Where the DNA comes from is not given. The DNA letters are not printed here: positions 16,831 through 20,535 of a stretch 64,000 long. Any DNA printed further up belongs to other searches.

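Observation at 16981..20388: NERD-nuclease-domain / NACHT-STAND NTPase fusion: candidate novel NLR-like antiphage defence protein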

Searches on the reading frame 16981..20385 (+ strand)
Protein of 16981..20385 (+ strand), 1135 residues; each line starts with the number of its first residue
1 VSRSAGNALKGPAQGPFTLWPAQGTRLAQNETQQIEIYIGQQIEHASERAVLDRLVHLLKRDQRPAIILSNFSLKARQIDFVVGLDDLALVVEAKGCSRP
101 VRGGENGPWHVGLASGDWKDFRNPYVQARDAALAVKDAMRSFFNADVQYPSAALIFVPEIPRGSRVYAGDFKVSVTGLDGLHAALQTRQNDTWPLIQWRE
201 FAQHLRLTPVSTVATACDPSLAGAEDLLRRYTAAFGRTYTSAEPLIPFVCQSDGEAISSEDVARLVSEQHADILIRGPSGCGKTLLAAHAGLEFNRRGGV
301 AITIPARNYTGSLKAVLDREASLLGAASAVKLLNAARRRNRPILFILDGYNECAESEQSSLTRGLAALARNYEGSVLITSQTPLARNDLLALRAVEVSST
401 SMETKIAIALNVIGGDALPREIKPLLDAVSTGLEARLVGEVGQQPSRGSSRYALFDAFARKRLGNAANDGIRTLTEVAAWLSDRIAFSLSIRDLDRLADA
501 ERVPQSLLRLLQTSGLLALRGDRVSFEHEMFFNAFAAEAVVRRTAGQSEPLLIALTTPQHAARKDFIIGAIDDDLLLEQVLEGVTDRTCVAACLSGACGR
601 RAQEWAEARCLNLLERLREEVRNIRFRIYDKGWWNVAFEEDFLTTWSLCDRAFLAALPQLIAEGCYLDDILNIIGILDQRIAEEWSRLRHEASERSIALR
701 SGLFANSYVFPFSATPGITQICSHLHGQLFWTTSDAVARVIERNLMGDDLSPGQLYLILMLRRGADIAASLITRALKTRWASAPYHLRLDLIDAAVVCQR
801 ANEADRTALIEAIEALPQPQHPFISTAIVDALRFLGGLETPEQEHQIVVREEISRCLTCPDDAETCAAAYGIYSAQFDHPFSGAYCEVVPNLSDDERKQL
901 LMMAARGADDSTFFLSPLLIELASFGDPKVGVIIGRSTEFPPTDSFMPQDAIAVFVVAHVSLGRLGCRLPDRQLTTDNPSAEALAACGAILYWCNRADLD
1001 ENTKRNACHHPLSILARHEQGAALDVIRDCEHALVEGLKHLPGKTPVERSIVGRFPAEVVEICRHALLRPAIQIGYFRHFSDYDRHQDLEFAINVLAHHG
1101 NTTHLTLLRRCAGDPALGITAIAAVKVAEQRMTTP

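Call 5: search_protein_families(library=pfam, proteins=[window:16981-20385:+], max_evalue=1)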
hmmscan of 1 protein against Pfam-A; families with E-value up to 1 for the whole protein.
window:16981-20385:+ (1135 aa): 13 families
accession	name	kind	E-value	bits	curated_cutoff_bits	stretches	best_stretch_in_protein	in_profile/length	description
PF08378.17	NERD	-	4.2e-08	34.1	22.1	1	45-139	3-95/111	Nuclease-related domain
PF05729.18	NACHT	-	3.5e-05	24.2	26.7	1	273-388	3-135/167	NACHT domain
PF24883.2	NPHP3_N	-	0.00035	21.3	24.8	1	330-380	113-163/164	Nephrocystin 3, N-terminal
PF01695.23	IstB_IS21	-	0.0045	16.9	24.1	1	268-386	90-198/238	IstB-like ATP binding protein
PF13191.12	AAA_16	-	0.0057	17.6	32.6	1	269-329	23-96/167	AAA ATPase domain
PF00158.32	Sigma54_activat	-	0.033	14.3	20.2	1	262-302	14-54/168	Sigma-54 interaction domain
PF00004.35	AAA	-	0.069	14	21.2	1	273-347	1-64/131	ATPase family associated with various cellular activities (AAA)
PF13401.12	AAA_22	-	0.074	13.8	27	1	273-326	8-60/130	AAA domain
PF20720.3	nSTAND3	-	0.079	13.1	27.2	1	266-298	13-45/155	Novel STAND NTPase 3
PF02562.22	PhoH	-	0.13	12.2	27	1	273-307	22-56/205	PhoH-like protein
PF04851.21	ResIII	-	0.17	12.2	22.5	1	260-297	13-50/164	Type III restriction enzyme, res subunit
PF00270.35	DEAD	-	0.25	11.5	26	1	267-307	12-55/167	DEAD/DEAH box helicase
PF12775.13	AAA_7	-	0.35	10.8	25.8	1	261-310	24-73/181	P-loop containing dynein motor region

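Call 6: search_protein_families(library=padloc, proteins=[window:16981-20385:+], max_evalue=1)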
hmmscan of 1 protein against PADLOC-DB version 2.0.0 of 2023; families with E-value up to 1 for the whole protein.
window:16981-20385:+ (1135 aa): 4 families
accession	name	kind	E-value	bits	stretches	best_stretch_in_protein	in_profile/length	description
PDLC04470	PDC-M16A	-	8.5e-05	18.9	1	51-159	22-133/895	-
PDLC04140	mad8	-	0.00013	19.6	1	329-407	177-250/314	mads_8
PDLC04469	PDC-M16A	-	0.003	13.8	1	44-140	12-112/892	-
PDLC04200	HEC-01B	-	0.012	13.5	1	310-375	47-110/218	-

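Call 7: search_protein_families(library=ncbifam, proteins=[window:16981-20385:+], max_evalue=1)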
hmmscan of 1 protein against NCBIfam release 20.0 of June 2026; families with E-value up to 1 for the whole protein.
window:16981-20385:+ (1135 aa): 10 families
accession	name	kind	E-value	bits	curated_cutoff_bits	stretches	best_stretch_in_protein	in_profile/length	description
NF038214.1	IS21_help_AAA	equivalog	0.0006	19.6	200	1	268-385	88-195/232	IS21-like element helper ATPase IstB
NF053861.1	DS8_antiphage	equivalog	0.00066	17.5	790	1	255-394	356-494/994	anti-phage protein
TIGR03265.1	PhnT2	equivalog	0.01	15.1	457.7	1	273-302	33-63/353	putative 2-aminoethylphosphonate ABC transporter ATP-binding protein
NF008653.0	PRK11650.1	subfamily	0.033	13.2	432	1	273-303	33-64/357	sn-glycerol-3-phosphate ABC transporter ATP-binding protein UgpC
NF038308.1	RNA_repair_RtcR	equivalog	0.049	12.5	650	1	260-288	194-222/530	RNA repair transcriptional activator RtcR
TIGR03420.1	DnaA_homol_Hda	equivalog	0.076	12.5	194.8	1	262-358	29-124/226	DnaA regulatory inactivator Hda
NF006038.0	PRK08181.1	subfamily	0.085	12.1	317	1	246-385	86-212/271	transposase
NF005115.0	PRK06547.1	equivalog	0.16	11.4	173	1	262-289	7-34/172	hypothetical protein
NF008233.0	PRK11000.1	equivalog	0.18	10.6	568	1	249-302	9-62/369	maltose/maltodextrin ABC transporter ATP-binding protein MalK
NF006987.0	PRK09452.1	equivalog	0.22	10.1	482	1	274-302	47-76/378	spermidine/putrescine ABC transporter ATP-binding protein PotA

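Call 9: find_homologous_proteins(query=window:17059-20385:+)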
Query window:17059-20385:+ (1109 aa): 387 proteins with E <= 0.001 among 8000 candidates; the best 120 are listed.
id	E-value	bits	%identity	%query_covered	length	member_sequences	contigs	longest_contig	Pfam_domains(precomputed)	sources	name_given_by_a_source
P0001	0.0e+0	2505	100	100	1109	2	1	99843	PF08378.18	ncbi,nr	ncbi:MAG: NERD domain-containing protein [Proteobacteria bacterium]|nr:NERD domain-containing protei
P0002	0.0e+0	1825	74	100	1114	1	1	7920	PF08378.18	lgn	-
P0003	0.0e+0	1609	66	99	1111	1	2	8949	PF08378.18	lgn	-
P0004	0.0e+0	1557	70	90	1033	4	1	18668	PF05729.19,PF08378.18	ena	-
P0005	0.0e+0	1527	63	99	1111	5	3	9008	PF08378.18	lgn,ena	-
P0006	0.0e+0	1519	62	99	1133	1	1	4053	PF08378.18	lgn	-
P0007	0.0e+0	1503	62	100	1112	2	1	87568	PF08378.18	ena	-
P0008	0.0e+0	1479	63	97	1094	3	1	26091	PF08378.18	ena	-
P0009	0.0e+0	1474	61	99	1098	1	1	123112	PF08378.18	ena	-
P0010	0.0e+0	1474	61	99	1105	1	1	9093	PF08378.18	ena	-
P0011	0.0e+0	1467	61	99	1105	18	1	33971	PF08378.18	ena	-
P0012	0.0e+0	1463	61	99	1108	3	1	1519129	PF05729.19,PF08378.18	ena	-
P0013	0.0e+0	1457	61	99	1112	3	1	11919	PF24883.3,PF08378.18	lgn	-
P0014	0.0e+0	1457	61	99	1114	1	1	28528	PF08378.18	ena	-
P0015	0.0e+0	1446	62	100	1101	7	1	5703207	PF24883.3,PF08378.18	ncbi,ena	-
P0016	0.0e+0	1434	60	99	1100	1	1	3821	PF08378.18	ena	-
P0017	0.0e+0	1427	59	99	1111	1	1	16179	PF05729.19,PF08378.18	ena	-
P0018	0.0e+0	1426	61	95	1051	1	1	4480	PF08378.18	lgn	-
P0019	0.0e+0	1419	59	99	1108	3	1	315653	PF08378.18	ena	-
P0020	0.0e+0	1416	59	98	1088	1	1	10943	PF08378.18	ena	-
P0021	0.0e+0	1410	59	99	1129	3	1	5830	PF08378.18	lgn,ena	-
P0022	0.0e+0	1406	59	100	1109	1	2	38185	PF08378.18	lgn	-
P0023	0.0e+0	1398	59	99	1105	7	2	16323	PF08378.18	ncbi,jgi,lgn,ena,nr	ncbi:MAG: NERD domain-containing protein [Bryobacterales bacterium]|nr:NERD domain-containing protei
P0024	0.0e+0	1394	59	99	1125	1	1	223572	PF05729.19,PF08378.18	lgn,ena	-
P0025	0.0e+0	1394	58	100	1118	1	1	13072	PF08378.18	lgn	-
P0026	0.0e+0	1393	58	100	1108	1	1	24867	PF05729.19,PF08378.18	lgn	-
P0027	0.0e+0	1391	59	100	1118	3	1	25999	PF08378.18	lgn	-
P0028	0.0e+0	1390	58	100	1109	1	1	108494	PF05729.19,PF08378.18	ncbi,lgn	-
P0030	0.0e+0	1373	58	100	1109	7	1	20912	PF08378.18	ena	-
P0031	0.0e+0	1366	58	99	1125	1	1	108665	PF05729.19,PF08378.18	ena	-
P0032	0.0e+0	1363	59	96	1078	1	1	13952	PF08378.18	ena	-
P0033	0.0e+0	1354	57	100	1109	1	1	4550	PF08378.18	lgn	-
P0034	0.0e+0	1352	57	100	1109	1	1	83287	PF08378.18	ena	-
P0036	0.0e+0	1338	56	99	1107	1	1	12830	PF08378.18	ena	-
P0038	0.0e+0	1316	56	99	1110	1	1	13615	PF08378.18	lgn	-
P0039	0.0e+0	1316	56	99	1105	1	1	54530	PF08378.18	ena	-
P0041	0.0e+0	1301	56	99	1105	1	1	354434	PF08378.18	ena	-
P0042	0.0e+0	1297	55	98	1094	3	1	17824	PF08378.18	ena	-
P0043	0.0e+0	1288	54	99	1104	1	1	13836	PF05729.19,PF08378.18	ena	-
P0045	0.0e+0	1264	55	100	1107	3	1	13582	PF08378.18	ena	-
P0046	0.0e+0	1246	53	99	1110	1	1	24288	PF24883.3,PF05729.19,PF08378.18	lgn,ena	-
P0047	0.0e+0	1245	60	87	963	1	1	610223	PF05729.19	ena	-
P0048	0.0e+0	1239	52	99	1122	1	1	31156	PF08378.18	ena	-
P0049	0.0e+0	1238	53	99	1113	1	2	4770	PF05729.19,PF08378.18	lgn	-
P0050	0.0e+0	1232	52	100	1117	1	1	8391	PF08378.18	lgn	-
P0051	0.0e+0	1232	53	99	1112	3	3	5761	PF05729.19,PF08378.18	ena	-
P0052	0.0e+0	1217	53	99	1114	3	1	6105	PF05729.19,PF08378.18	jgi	-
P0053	0.0e+0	1214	53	100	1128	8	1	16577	PF08378.18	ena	-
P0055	0.0e+0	1199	60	82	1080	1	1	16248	PF13271.12,PF05729.19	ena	-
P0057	0.0e+0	1192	50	100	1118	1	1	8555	PF08378.18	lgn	-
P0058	0.0e+0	1189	51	99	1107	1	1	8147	PF08378.18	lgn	-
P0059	0.0e+0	1188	53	99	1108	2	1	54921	PF08378.18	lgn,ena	-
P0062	0.0e+0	1183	52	100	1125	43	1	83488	PF08378.18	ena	-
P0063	0.0e+0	1179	52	99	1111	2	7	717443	PF08378.18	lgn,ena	-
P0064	0.0e+0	1179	52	100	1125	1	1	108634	PF08378.18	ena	-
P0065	0.0e+0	1175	52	100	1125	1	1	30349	PF08378.18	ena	-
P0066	0.0e+0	1172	52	100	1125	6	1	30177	PF08378.18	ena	-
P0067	0.0e+0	1172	51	100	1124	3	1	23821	PF08378.18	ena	-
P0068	0.0e+0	1171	50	100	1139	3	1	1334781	PF08378.18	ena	-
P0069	0.0e+0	1165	52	100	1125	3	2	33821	PF08378.18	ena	-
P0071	0.0e+0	1159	52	100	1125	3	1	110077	PF08378.18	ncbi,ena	-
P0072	0.0e+0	1151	51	99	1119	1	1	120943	PF08378.18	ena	-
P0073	0.0e+0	1149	51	100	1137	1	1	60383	PF08378.18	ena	-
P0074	0.0e+0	1145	51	100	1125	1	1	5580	PF08378.18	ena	-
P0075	0.0e+0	1144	51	100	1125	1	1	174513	PF08378.18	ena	-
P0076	0.0e+0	1141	50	100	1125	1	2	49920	PF08378.18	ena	-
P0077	0.0e+0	1133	50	100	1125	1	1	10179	PF08378.18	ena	-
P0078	0.0e+0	1132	51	100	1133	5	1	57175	PF08378.18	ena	-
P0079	0.0e+0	1132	50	99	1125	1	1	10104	PF08378.18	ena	-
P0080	0.0e+0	1130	50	100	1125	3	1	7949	PF08378.18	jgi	-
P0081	0.0e+0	1130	50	100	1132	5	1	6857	PF08378.18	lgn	-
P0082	0.0e+0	1125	51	99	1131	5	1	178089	PF08378.18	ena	-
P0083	0.0e+0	1125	50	99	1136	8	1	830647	PF08378.18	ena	-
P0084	0.0e+0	1121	50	99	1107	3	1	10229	PF08378.18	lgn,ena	-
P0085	0.0e+0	1120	48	100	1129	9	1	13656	PF08378.18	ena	-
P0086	0.0e+0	1117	50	99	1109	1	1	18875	PF08378.18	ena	-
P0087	0.0e+0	1116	49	99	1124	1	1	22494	PF08378.18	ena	-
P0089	0.0e+0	1109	51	100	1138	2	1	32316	PF08378.18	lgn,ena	-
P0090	0.0e+0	1108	50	99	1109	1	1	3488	PF08378.18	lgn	-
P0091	0.0e+0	1106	49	99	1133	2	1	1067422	PF08378.18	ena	-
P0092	0.0e+0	1104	50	99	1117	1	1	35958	PF08378.18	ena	-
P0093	0.0e+0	1097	50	99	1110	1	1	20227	PF08378.18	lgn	-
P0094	0.0e+0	1095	49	99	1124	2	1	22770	PF08378.18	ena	-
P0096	0.0e+0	1092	50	95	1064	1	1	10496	PF08378.18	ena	-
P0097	0.0e+0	1091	49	99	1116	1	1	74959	PF08378.18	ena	-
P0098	0.0e+0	1088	50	98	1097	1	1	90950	PF08378.18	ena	-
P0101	0.0e+0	1078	49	100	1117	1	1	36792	PF08378.18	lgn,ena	-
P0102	0.0e+0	1070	49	100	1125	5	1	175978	PF08378.18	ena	-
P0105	0.0e+0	1058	49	99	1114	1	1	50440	PF08378.18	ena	-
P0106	0.0e+0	1058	54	84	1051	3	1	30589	PF13271.12,PF05729.19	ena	-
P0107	0.0e+0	1051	52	89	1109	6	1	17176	PF08378.18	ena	-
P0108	0.0e+0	1050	48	100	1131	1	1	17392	PF08378.18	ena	-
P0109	0.0e+0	1047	55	82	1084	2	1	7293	PF24883.3,PF13271.12,PF05729.19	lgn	-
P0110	0.0e+0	1041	47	100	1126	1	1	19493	PF08378.18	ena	-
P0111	0.0e+0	1040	54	84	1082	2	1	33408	PF24883.3,PF13271.12,PF05729.19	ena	-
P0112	0.0e+0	1031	45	99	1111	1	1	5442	PF24883.3,PF05729.19,PF08378.18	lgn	-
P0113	0.0e+0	1021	44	99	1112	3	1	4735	PF08378.18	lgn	-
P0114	0.0e+0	1020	54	82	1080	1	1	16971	PF13271.12,PF05729.19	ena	-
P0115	0.0e+0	1020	48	100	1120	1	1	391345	PF01695.24,PF05729.19,PF08378.18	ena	-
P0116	0.0e+0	1020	50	89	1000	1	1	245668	PF08378.18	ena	-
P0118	0.0e+0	1013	46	100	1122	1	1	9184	PF08378.18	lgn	-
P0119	0.0e+0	1012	46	99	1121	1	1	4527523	PF08378.18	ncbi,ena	-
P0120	2.4e-297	1007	45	99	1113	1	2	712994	PF05729.19,PF08378.18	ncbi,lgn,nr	ncbi:NERD domain-containing protein [Candidatus Obscuribacterales bacterium]|nr:NERD domain-containi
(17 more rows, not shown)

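Call 11: search_solved_structures(query=window:17059-20385:+, max_evalue=1)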
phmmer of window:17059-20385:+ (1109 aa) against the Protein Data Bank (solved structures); distinct sequences matched with E-value up to 1: 9.
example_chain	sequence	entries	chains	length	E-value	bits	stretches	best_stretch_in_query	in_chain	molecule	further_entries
7swl_A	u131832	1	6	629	0.068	14.1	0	246-265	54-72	Rix7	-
6mat_A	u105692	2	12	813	0.13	13.2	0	246-265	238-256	Rix7 mutant | Rix7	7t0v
7t3i_A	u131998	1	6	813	0.13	13.2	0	246-265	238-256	Rix7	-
9bji_A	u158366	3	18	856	0.36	11.7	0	245-264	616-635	Nuclear valosin-containing protein-like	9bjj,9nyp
9olo_A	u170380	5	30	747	0.44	11.4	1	242-280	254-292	Vesicle-fusing ATPase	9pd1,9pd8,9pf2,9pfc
3j94_A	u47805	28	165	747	0.44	11.4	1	242-280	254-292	Vesicle-fusing ATPase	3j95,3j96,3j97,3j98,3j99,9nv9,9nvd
6mdm_A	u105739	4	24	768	0.45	11.4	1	242-280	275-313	Vesicle-fusing ATPase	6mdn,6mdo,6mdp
6ip2_B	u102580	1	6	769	0.46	11.3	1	242-280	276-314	Vesicle-fusing ATPase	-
9qhd_A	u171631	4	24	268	0.67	10.8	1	239-271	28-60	Nitric oxide reductase NorQ protein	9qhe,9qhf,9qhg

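Call 15: find_encoding_contigs(protein=P0001, flank=10000, max_places=3)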
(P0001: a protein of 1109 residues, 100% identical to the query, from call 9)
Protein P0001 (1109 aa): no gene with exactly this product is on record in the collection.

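Call 16: find_encoding_contigs(protein=P0015, flank=10000, max_places=2)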
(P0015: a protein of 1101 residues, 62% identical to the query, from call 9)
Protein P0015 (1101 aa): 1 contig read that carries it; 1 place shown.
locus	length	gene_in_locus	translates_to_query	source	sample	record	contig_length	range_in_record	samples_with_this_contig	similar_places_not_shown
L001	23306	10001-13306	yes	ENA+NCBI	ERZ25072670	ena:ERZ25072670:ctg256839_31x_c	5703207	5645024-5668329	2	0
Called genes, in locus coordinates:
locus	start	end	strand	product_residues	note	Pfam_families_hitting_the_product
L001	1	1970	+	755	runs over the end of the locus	-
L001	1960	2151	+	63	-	-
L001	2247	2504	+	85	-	-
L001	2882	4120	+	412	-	-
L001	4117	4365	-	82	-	-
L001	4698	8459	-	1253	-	PF00078:RVT_1 (weak)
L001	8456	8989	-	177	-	-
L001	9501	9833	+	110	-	PF13744:HTH_37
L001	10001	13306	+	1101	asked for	PF08378:NERD, PF24883:NPHP3_N (faint)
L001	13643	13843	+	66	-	PF01402:RHH_1 (weak), PF07878:RHH_5 (weak)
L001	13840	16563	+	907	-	PF02463:SMC_N (faint), PF13476:AAA_23 (faint), PF13304:AAA_21 (weak)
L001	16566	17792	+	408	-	PF04326:SLFN_AlbA_2, PF13749:HATPase_c_4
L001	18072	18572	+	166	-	-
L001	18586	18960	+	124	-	-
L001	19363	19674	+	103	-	-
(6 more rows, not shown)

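Call 17: find_encoding_contigs(protein=P0012, flank=10000, max_places=2)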
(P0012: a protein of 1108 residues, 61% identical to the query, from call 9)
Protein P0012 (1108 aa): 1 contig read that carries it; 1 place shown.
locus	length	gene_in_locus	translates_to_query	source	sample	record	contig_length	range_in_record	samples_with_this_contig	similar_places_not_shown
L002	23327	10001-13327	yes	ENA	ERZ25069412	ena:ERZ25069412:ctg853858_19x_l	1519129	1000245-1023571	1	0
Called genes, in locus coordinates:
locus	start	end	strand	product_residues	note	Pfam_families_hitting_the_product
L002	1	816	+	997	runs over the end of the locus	PF00176:SNF2-rel_dom, PF00270:DEAD, PF04851:ResIII, PF00271:Helicase_C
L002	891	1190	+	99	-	-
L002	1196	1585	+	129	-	PF01850:PIN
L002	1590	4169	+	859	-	-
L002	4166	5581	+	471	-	PF13701:DDE_Tnp_1_4, PF01609:DDE_Tnp_1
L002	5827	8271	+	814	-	PF07669:Eco57I (faint)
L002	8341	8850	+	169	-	-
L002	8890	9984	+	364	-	-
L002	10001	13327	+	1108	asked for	PF08378:NERD (weak), PF05729:NACHT (faint)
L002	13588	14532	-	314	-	-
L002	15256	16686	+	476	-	-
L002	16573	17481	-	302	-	-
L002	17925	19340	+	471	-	PF13701:DDE_Tnp_1_4, PF01609:DDE_Tnp_1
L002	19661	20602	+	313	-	PF12760:Zn_ribbon_IS1595, PF12762:DDE_Tnp_IS1595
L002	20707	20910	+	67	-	-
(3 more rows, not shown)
